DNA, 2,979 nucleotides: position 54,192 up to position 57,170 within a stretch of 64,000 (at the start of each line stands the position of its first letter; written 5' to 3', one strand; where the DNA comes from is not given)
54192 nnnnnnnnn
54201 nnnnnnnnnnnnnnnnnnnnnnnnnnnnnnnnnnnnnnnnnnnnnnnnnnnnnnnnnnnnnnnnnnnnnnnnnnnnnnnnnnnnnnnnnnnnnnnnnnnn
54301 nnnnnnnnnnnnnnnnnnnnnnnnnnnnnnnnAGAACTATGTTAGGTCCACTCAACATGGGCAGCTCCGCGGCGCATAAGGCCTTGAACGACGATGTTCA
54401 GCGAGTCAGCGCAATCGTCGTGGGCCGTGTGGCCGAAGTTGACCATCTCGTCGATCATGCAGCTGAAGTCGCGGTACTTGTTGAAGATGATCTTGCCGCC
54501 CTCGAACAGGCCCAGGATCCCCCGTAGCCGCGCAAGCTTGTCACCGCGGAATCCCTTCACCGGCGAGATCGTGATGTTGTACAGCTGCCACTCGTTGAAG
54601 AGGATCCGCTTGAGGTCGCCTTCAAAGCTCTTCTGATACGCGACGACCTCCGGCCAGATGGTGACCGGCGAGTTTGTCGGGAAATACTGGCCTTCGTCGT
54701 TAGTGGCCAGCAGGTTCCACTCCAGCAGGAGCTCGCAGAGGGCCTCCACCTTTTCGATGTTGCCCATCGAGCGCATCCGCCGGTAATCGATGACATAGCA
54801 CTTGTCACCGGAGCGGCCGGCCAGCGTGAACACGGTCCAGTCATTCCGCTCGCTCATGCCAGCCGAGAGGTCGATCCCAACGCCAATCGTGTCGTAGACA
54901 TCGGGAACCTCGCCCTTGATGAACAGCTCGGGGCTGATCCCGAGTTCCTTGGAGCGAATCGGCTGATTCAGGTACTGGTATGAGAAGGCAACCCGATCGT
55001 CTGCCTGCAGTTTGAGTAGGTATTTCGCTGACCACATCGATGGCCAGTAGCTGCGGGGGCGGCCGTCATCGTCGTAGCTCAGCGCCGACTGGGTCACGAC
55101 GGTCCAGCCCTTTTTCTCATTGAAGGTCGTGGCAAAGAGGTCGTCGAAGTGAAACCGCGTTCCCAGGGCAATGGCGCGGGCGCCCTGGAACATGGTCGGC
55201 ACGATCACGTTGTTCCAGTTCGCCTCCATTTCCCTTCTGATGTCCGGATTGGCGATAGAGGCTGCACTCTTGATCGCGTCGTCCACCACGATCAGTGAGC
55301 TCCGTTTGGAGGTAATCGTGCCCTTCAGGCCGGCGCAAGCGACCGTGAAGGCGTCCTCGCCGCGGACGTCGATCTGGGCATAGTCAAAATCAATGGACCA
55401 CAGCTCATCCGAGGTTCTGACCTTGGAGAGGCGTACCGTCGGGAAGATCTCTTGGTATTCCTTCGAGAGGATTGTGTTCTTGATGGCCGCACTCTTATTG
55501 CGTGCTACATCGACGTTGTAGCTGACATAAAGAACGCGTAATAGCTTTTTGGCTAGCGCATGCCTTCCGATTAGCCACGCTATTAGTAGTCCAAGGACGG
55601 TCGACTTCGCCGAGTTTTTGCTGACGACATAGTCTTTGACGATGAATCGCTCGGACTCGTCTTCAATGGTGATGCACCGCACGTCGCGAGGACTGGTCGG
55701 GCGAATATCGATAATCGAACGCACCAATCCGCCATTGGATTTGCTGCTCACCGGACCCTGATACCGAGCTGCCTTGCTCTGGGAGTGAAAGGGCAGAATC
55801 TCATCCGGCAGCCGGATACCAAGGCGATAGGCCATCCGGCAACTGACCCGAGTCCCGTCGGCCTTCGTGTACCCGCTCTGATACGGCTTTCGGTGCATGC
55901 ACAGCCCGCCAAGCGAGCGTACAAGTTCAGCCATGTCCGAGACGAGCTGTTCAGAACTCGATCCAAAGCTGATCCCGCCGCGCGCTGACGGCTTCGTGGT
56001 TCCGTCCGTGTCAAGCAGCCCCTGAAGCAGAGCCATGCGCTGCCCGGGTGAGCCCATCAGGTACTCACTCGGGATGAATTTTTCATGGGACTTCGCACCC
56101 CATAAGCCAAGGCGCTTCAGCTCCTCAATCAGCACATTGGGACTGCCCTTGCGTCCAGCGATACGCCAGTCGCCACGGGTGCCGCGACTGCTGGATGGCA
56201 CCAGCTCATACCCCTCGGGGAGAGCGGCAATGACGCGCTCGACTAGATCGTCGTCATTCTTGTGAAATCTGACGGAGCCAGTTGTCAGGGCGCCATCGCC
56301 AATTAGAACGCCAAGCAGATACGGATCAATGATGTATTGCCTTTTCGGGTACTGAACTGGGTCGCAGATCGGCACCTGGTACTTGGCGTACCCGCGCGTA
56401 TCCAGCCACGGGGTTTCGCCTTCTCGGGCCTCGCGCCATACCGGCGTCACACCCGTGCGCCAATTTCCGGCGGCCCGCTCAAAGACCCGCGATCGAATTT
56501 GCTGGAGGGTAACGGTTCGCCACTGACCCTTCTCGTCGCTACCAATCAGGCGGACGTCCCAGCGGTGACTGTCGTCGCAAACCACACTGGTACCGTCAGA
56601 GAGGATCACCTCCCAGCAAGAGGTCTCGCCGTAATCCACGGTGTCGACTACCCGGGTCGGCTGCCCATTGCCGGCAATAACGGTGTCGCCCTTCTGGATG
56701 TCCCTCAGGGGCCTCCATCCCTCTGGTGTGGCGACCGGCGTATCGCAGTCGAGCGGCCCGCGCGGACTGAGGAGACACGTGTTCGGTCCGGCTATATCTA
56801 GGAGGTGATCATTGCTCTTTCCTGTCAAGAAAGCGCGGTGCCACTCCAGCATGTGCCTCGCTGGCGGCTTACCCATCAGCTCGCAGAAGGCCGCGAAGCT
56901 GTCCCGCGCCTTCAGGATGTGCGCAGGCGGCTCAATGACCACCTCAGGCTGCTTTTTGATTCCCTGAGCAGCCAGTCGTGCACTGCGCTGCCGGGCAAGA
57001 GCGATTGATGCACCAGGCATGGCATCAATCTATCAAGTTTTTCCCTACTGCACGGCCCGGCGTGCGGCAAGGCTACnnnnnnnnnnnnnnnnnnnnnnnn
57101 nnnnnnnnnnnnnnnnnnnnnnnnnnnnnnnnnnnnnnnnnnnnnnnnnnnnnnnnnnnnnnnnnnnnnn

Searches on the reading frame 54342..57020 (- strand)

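Call 86: search_protein_families(library=pfam, proteins=[window:54342-57020:-], max_evalue=0.001)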
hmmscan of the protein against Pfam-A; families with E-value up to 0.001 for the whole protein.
window:54342-57020:- (892 aa): 2 families
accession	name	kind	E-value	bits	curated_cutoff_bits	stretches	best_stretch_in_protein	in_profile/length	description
PF14528.11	LAGLIDADG_3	-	2.5e-07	31.3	22.5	1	328-371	3-47/82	LAGLIDADG-like domain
PF17289.8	Terminase_6C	-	2.5e-06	28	22.6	1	714-874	1-148/155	Terminase RNaseH-like domain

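Call 87: search_protein_families(library=ncbifam, proteins=[window:54342-57020:-], max_evalue=0.01)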
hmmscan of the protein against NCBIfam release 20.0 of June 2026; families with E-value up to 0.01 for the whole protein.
window:54342-57020:- (892 aa): 4 families
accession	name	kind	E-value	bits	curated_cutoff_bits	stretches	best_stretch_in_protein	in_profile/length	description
NF005852.0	PRK07773.1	equivalog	9.9e-10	37.3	780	1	234-376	510-664/886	replicative DNA helicase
NF033889.1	termin_lrg_T7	equivalog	4.1e-07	29.2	150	1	468-652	41-208/500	phage terminase large subunit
TIGR01630.1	psiM2_ORF9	equivalog_domain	0.00039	21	41.65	1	825-882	81-141/142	phage terminase large subunit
NF045703.1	rSAM_Tes_intein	exception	0.003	15.4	1700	1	235-372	374-508/1040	tetraether lipid synthase Tes, intein-containing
